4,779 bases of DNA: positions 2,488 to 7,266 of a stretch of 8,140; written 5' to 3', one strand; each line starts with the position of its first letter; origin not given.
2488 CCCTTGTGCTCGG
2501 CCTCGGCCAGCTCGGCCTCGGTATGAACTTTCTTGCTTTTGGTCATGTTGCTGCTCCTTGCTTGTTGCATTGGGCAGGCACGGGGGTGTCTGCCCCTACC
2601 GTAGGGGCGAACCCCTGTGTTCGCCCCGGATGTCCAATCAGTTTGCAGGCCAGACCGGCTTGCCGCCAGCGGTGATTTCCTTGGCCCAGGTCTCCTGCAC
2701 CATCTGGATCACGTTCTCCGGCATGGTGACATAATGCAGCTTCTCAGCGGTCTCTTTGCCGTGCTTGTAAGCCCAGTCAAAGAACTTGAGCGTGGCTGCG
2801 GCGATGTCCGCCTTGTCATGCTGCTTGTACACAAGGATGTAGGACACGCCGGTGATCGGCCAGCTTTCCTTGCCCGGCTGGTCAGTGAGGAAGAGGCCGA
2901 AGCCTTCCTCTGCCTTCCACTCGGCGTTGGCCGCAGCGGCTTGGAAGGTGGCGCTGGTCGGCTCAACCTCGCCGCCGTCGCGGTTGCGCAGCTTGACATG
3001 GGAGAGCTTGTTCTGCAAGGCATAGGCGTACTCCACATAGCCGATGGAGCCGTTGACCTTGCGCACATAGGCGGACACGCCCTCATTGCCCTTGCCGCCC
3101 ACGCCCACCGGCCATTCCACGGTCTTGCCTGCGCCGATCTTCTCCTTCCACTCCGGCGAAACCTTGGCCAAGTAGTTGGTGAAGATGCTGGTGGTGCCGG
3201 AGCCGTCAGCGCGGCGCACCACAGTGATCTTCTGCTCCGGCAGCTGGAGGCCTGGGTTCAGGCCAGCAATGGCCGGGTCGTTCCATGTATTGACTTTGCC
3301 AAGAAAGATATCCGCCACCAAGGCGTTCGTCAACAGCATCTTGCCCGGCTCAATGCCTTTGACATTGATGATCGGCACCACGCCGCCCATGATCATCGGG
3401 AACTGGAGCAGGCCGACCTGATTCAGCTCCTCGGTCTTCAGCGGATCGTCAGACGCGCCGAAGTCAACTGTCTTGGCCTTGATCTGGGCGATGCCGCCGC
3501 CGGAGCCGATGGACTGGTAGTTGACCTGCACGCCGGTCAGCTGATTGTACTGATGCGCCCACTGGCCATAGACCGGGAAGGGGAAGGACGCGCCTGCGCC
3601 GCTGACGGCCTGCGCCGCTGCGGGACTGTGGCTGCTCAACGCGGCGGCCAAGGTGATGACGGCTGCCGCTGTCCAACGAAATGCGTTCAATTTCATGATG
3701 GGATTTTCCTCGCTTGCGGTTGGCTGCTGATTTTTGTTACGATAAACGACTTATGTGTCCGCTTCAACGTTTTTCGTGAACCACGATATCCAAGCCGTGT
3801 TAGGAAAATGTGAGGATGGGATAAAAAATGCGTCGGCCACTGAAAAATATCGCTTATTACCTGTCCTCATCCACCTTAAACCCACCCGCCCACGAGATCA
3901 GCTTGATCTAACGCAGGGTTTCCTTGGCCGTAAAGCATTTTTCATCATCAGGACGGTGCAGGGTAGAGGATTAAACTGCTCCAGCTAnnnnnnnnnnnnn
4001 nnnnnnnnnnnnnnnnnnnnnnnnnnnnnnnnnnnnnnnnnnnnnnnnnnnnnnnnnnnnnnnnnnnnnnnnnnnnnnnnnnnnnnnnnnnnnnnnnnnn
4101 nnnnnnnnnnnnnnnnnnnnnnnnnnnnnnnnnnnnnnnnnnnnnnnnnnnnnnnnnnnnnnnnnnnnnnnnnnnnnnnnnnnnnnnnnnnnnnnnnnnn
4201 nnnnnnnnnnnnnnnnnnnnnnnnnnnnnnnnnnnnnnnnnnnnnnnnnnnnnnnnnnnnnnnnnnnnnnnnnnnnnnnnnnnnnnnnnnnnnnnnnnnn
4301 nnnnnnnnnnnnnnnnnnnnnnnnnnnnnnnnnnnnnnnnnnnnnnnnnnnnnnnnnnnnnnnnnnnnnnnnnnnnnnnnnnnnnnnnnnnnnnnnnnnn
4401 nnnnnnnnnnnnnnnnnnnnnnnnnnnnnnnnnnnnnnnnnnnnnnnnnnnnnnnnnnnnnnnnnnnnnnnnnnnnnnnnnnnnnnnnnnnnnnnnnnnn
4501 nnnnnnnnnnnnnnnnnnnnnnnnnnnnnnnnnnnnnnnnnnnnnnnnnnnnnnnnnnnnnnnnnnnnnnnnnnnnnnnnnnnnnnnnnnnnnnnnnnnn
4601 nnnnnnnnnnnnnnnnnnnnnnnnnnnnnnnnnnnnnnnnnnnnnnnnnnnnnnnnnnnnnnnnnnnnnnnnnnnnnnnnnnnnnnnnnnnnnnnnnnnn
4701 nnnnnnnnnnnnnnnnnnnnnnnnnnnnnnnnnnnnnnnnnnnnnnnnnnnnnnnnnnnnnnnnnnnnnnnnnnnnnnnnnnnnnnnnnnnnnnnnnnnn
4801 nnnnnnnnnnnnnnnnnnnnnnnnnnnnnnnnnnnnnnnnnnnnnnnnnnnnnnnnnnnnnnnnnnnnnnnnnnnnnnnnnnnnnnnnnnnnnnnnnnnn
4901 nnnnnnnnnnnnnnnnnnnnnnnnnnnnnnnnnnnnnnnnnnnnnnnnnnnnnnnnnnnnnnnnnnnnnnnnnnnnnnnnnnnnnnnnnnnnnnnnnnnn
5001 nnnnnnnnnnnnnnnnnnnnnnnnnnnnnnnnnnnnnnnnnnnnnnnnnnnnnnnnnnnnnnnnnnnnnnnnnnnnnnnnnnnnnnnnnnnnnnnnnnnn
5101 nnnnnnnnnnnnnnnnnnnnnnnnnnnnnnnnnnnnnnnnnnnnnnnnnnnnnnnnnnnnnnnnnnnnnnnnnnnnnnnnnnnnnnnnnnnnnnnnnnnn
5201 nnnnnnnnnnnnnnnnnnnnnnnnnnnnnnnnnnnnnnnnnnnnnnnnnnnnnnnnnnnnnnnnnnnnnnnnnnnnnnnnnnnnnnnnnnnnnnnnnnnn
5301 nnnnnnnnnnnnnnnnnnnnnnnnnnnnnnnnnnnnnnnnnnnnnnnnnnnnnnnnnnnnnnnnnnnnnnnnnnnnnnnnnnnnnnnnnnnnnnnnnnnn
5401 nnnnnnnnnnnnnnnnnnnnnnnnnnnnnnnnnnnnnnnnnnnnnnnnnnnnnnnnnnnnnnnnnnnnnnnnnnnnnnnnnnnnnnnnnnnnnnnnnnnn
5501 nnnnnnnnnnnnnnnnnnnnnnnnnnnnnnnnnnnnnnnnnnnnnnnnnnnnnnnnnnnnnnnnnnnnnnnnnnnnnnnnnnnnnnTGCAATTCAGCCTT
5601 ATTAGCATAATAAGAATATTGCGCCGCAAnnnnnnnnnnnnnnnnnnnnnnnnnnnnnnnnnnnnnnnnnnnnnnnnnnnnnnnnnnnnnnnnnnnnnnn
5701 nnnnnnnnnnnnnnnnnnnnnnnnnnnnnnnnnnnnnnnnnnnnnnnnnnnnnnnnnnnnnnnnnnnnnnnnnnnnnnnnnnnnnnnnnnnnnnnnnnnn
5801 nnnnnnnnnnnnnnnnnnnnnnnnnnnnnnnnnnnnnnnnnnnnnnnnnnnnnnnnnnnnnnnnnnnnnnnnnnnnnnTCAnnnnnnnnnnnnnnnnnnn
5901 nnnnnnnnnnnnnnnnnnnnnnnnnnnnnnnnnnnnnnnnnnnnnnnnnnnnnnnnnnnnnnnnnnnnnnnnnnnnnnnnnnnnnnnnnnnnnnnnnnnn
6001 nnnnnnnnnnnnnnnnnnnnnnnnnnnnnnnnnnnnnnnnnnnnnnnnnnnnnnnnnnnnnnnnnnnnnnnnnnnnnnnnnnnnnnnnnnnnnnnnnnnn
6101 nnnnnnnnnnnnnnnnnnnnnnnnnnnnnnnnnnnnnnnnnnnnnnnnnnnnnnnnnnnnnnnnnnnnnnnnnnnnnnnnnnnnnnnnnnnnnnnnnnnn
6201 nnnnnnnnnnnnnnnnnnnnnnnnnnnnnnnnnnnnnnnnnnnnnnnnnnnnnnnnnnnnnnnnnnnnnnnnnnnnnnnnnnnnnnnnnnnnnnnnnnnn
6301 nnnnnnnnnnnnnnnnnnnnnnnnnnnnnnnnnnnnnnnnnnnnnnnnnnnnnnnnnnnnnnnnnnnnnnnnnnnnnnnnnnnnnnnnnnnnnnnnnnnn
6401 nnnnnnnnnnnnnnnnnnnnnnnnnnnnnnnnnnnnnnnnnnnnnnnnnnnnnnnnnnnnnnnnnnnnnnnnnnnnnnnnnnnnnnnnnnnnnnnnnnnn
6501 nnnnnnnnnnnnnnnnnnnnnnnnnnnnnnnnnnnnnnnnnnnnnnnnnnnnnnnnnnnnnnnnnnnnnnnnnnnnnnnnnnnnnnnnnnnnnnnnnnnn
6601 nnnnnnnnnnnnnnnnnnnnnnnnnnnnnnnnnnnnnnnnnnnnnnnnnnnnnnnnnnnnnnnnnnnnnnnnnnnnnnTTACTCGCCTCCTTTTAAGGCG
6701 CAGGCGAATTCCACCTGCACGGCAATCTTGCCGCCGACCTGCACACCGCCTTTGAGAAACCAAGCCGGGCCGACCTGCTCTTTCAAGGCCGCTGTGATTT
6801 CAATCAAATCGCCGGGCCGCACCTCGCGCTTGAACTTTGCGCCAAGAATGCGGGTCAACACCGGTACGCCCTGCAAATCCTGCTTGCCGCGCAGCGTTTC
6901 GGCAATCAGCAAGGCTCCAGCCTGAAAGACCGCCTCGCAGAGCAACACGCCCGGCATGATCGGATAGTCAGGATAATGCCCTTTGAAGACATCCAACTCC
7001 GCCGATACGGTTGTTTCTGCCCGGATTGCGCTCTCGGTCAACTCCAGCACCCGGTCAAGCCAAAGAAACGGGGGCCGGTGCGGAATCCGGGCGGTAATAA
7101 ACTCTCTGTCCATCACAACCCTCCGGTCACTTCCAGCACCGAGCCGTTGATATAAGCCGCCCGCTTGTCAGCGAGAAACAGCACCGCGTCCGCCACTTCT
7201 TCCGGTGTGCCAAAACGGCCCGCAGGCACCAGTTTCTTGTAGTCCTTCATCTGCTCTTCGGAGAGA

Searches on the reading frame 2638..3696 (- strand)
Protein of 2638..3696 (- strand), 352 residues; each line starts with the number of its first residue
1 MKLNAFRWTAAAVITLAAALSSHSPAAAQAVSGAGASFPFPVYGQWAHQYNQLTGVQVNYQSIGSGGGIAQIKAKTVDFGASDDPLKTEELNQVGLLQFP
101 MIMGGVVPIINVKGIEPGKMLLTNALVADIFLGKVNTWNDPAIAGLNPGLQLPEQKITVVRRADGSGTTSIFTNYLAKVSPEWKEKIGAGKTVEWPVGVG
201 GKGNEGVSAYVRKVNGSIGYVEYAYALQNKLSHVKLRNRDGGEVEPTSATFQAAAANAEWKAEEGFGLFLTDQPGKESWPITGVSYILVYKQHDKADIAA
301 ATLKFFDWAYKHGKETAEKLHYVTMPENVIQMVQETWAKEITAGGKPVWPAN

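Call 6: search_protein_families(library=pfam, proteins=[window:2638-3696:-], max_evalue=0.01)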
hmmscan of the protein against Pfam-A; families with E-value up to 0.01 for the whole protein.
window:2638-3696:- (352 aa): 4 families
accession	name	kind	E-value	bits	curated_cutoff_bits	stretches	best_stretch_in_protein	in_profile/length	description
PF12849.12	PBP_like_2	-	6.5e-39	134.7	27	1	23-309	4-263/267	PBP superfamily domain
PF01547.30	SBP_bac_1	-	7.8e-16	59.4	26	1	36-312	8-303/307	Bacterial extracellular solute-binding protein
PF12727.12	PBP_like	-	6.9e-06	25.8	27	1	52-181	7-120/193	PBP superfamily domain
PF13531.11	SBP_bac_11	-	0.0088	16.3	25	0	38-98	8-69/227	Bacterial extracellular solute-binding protein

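Call 14: find_encoding_contigs(protein=window:2638-3696:-, flank=6000, max_places=10)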
Protein window:2638-3696:- (352 aa): 4 contigs read that carry it; 4 places shown.
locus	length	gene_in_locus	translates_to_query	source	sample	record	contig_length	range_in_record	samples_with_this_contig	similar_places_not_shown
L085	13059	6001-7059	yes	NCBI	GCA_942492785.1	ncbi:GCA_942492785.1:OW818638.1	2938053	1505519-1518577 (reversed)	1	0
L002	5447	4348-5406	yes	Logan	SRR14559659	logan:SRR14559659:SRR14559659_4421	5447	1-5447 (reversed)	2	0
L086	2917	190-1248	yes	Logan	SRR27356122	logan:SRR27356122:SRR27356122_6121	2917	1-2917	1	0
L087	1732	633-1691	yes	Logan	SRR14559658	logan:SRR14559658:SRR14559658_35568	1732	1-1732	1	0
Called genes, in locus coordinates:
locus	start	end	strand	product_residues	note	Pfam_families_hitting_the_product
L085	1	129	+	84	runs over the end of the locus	PF10387:DUF2442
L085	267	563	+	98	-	PF01909:NTP_transf_2, PF18765:Polbeta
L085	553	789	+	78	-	PF01934:HepT-like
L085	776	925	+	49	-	-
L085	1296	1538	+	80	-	-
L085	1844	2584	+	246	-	PF00106:adh_short, PF08659:KR, PF01370:Epimerase (weak), PF13561:adh_short_C2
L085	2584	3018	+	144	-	PF07977:FabA, PF22818:ApeI-like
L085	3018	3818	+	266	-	PF00106:adh_short, PF13561:adh_short_C2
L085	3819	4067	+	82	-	PF06803:DUF1232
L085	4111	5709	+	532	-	-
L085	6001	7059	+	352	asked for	PF12849:PBP_like_2, PF01547:SBP_bac_1, PF12727:PBP_like (faint)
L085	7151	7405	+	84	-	-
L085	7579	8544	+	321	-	PF00528:BPD_transp_1 (weak)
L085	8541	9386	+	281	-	PF00528:BPD_transp_1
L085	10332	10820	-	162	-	PF01609:DDE_Tnp_1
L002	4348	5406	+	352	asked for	PF12849:PBP_like_2, PF01547:SBP_bac_1, PF12727:PBP_like (faint)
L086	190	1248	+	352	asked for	PF12849:PBP_like_2, PF01547:SBP_bac_1, PF12727:PBP_like (faint)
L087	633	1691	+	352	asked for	PF12849:PBP_like_2, PF01547:SBP_bac_1, PF12727:PBP_like (faint)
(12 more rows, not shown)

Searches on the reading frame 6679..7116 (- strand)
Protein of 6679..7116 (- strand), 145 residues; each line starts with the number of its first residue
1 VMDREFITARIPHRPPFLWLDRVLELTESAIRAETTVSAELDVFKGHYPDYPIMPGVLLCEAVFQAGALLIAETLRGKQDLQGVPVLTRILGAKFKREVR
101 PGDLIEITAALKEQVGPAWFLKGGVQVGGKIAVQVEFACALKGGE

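Call 6: search_protein_families(library=pfam, proteins=[window:6679-7116:-], max_evalue=0.01)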
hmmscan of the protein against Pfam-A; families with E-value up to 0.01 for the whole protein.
window:6679-7116:- (145 aa): 3 families
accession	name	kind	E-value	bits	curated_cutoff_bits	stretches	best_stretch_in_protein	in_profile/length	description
PF07977.19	FabA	-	2.4e-20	73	23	1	11-135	1-137/138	FabA-like domain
PF14765.12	PS-DH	-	0.0025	17.8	23.7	1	15-86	35-99/166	Polyketide synthase dehydratase N-terminal domain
PF03061.28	4HBT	-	0.0031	18.2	20.6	1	66-112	15-57/79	Thioesterase superfamily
